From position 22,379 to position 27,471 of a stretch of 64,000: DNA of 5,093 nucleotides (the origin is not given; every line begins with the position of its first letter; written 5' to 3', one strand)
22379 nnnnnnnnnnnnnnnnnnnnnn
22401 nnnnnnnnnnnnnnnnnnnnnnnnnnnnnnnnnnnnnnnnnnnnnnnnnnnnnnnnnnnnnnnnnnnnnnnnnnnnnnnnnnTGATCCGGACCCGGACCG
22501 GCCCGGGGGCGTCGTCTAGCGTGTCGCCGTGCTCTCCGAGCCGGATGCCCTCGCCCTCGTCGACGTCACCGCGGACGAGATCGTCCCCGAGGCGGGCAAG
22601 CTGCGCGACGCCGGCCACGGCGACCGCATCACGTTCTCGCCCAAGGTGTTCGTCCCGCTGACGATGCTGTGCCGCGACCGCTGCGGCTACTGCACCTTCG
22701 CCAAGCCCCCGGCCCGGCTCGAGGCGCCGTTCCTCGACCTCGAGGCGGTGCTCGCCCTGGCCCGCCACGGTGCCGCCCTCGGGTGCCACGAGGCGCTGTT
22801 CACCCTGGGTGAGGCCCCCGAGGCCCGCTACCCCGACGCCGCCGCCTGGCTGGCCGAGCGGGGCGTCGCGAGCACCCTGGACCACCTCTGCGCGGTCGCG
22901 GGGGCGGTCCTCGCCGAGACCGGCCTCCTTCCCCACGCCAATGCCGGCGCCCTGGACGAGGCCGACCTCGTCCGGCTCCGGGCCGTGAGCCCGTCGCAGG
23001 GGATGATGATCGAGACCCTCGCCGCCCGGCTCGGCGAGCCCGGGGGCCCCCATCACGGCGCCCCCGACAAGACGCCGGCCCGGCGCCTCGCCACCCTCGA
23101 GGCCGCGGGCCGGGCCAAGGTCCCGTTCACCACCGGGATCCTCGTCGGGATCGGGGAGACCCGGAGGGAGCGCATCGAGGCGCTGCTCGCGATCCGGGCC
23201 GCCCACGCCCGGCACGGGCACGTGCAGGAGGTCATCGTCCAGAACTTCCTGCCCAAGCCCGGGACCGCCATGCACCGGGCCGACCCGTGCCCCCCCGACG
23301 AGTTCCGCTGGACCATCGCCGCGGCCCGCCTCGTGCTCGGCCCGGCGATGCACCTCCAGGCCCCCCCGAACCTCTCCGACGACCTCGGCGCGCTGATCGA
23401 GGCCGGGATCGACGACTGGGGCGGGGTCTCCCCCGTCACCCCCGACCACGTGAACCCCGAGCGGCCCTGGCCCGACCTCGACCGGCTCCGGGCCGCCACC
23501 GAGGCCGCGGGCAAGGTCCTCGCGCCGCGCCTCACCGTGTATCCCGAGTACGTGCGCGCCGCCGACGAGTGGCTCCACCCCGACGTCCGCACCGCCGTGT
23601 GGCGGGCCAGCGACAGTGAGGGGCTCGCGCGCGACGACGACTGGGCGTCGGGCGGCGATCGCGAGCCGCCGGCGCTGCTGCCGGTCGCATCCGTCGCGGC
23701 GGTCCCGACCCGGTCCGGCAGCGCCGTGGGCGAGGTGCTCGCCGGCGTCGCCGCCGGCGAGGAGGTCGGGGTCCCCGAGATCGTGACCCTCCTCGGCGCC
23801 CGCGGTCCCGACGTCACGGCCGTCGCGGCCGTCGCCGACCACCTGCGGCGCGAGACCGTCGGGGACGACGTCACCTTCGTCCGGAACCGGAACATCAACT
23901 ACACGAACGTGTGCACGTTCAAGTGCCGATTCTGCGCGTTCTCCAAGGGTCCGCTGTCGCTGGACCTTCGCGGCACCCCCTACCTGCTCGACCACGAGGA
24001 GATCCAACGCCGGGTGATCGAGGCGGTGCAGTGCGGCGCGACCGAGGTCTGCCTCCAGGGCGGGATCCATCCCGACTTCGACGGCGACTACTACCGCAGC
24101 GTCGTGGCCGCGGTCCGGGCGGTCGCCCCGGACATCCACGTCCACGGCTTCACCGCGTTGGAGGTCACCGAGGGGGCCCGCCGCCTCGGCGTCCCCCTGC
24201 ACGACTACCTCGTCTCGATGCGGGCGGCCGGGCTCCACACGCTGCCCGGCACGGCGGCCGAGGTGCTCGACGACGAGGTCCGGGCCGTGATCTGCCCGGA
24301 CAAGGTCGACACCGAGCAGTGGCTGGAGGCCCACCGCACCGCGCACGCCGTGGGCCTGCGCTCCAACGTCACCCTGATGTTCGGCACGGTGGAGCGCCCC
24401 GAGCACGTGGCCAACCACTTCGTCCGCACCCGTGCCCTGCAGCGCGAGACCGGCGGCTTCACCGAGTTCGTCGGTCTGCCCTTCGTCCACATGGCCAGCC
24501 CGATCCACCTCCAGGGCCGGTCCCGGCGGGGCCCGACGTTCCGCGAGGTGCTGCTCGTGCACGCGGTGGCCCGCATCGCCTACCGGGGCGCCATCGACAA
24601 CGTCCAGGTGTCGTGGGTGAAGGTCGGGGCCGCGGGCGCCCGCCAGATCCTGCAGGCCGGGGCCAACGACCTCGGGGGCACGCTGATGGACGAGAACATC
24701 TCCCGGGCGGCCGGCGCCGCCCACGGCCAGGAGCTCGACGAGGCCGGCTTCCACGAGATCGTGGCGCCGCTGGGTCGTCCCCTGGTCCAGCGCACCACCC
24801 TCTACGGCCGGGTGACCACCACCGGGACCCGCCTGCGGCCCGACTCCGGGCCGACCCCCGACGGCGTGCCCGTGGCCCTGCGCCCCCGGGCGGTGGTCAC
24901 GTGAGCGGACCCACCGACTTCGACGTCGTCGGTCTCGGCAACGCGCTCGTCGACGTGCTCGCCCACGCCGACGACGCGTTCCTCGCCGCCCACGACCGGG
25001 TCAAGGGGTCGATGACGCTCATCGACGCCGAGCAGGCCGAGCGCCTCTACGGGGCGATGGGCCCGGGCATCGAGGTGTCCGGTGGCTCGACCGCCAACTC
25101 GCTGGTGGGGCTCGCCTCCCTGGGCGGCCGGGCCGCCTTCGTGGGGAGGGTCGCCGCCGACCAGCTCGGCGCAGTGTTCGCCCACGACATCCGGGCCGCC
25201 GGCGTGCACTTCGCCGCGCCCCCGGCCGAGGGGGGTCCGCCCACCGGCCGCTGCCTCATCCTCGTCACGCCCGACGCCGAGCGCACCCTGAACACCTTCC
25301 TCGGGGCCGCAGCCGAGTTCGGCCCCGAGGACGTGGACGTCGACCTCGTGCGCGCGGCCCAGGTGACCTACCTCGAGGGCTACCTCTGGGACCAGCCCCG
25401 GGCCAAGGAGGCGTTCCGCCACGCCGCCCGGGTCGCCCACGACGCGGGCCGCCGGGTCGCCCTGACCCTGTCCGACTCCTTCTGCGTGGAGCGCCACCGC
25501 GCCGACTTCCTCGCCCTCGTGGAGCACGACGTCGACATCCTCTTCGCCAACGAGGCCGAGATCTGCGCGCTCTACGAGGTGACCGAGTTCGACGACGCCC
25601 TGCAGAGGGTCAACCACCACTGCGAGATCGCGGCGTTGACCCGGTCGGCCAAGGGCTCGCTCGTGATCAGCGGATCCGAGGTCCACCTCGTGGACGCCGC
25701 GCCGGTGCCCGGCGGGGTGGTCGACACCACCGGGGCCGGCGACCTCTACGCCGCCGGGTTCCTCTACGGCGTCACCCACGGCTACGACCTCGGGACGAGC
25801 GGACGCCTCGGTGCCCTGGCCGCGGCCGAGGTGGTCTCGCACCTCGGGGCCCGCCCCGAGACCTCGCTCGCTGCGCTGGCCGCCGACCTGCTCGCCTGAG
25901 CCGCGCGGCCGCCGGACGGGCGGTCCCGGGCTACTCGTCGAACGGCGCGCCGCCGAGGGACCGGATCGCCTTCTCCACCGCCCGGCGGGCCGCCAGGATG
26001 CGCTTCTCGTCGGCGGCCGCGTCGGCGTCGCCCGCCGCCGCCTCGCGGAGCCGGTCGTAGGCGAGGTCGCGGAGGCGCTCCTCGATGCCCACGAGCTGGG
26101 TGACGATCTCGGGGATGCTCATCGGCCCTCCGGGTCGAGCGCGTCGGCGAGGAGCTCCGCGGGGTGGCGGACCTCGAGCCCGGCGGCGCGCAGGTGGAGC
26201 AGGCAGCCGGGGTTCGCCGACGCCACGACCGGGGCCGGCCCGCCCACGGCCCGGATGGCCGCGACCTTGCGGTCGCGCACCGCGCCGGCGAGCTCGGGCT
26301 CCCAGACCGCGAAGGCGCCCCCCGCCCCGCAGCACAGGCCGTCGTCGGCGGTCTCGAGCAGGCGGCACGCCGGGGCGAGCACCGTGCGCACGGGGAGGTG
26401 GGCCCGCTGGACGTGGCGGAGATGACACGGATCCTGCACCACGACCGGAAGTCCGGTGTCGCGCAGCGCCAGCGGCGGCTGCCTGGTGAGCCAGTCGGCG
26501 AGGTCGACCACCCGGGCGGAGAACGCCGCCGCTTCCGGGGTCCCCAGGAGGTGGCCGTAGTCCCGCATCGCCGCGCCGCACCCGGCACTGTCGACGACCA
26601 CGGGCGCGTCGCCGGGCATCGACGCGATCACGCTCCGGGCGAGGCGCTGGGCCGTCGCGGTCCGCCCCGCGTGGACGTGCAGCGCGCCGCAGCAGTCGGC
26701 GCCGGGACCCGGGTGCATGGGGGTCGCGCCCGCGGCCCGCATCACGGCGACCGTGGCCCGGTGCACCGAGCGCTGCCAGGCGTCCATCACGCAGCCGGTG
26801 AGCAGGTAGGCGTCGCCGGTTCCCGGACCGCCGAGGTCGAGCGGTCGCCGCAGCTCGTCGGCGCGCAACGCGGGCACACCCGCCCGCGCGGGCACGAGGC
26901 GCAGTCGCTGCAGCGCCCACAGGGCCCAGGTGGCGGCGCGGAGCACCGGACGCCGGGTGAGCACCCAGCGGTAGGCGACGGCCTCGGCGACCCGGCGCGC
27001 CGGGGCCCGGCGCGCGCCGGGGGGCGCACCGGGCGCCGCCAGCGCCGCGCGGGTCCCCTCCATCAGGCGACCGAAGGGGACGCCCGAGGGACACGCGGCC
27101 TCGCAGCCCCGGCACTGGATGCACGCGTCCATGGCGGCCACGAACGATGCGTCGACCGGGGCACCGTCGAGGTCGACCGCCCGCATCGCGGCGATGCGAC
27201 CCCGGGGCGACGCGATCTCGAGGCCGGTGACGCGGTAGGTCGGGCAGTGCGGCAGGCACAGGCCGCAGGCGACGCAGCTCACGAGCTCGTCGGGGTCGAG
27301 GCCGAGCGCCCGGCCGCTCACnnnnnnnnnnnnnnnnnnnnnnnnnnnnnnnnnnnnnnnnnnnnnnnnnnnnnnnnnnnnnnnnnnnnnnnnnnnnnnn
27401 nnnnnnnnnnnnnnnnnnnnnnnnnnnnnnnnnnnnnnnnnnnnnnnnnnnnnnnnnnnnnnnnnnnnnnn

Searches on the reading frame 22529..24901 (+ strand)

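Call 62: search_protein_families(library=pfam, proteins=[window:22529-24901:+], max_evalue=0.0001)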
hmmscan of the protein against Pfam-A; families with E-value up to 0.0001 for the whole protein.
window:22529-24901:+ (791 aa): 2 families
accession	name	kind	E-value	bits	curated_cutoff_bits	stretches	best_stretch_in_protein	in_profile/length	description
PF04055.27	Radical_SAM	-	1e-28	101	29.5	2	456-628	1-160/166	Radical SAM superfamily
PF19288.4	CofH_C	-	8e-12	45.5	27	1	643-733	3-92/125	CofH/MqnC C-terminal region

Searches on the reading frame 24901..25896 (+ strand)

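Call 62: search_protein_families(library=pfam, proteins=[window:24901-25896:+], max_evalue=0.0001)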
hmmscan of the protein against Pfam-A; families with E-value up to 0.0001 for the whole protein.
window:24901-25896:+ (332 aa): 1 family
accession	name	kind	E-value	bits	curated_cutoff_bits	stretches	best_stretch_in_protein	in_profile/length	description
PF00294.29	PfkB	-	2.2e-47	162.3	25.8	1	60-319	35-297/302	pfkB family carbohydrate kinase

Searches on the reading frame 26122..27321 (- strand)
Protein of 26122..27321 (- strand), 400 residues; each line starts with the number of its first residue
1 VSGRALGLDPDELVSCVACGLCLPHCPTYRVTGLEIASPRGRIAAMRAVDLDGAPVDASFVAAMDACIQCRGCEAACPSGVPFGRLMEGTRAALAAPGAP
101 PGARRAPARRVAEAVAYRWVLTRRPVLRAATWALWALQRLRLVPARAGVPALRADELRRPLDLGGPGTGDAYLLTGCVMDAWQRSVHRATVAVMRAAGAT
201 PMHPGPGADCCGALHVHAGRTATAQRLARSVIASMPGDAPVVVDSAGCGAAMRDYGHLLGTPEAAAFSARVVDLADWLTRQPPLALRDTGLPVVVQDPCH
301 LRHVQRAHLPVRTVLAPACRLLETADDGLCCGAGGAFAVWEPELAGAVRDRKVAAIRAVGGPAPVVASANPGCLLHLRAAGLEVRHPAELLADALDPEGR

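Call 40: search_protein_families(library=pfam, proteins=[window:26122-27321:-], max_evalue=0.0001)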
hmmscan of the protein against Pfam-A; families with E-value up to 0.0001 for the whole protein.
window:26122-27321:- (400 aa): 7 families
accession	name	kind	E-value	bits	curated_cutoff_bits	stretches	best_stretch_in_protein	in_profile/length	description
PF02754.22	CCG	-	3.6e-21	75.5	20.6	2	174-252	4-84/85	Cysteine-rich domain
PF13183.11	Fer4_8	-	1.3e-12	48.5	27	1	13-81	2-68/68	4Fe-4S dicluster domain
PF13534.11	Fer4_17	-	5e-11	43.4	22.2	1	15-81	1-60/61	4Fe-4S dicluster domain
PF12838.12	Fer4_7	-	1.8e-07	31.9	27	1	15-81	1-52/52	4Fe-4S dicluster domain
PF13187.11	Fer4_9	-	3.8e-06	27.3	27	1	16-80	2-50/52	4Fe-4S dicluster domain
PF13237.11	Fer4_10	-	4e-06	27.1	25.5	1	15-78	8-53/53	4Fe-4S dicluster domain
PF12837.12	Fer4_6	-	1.2e-05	25.4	25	0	64-82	6-24/24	4Fe-4S binding domain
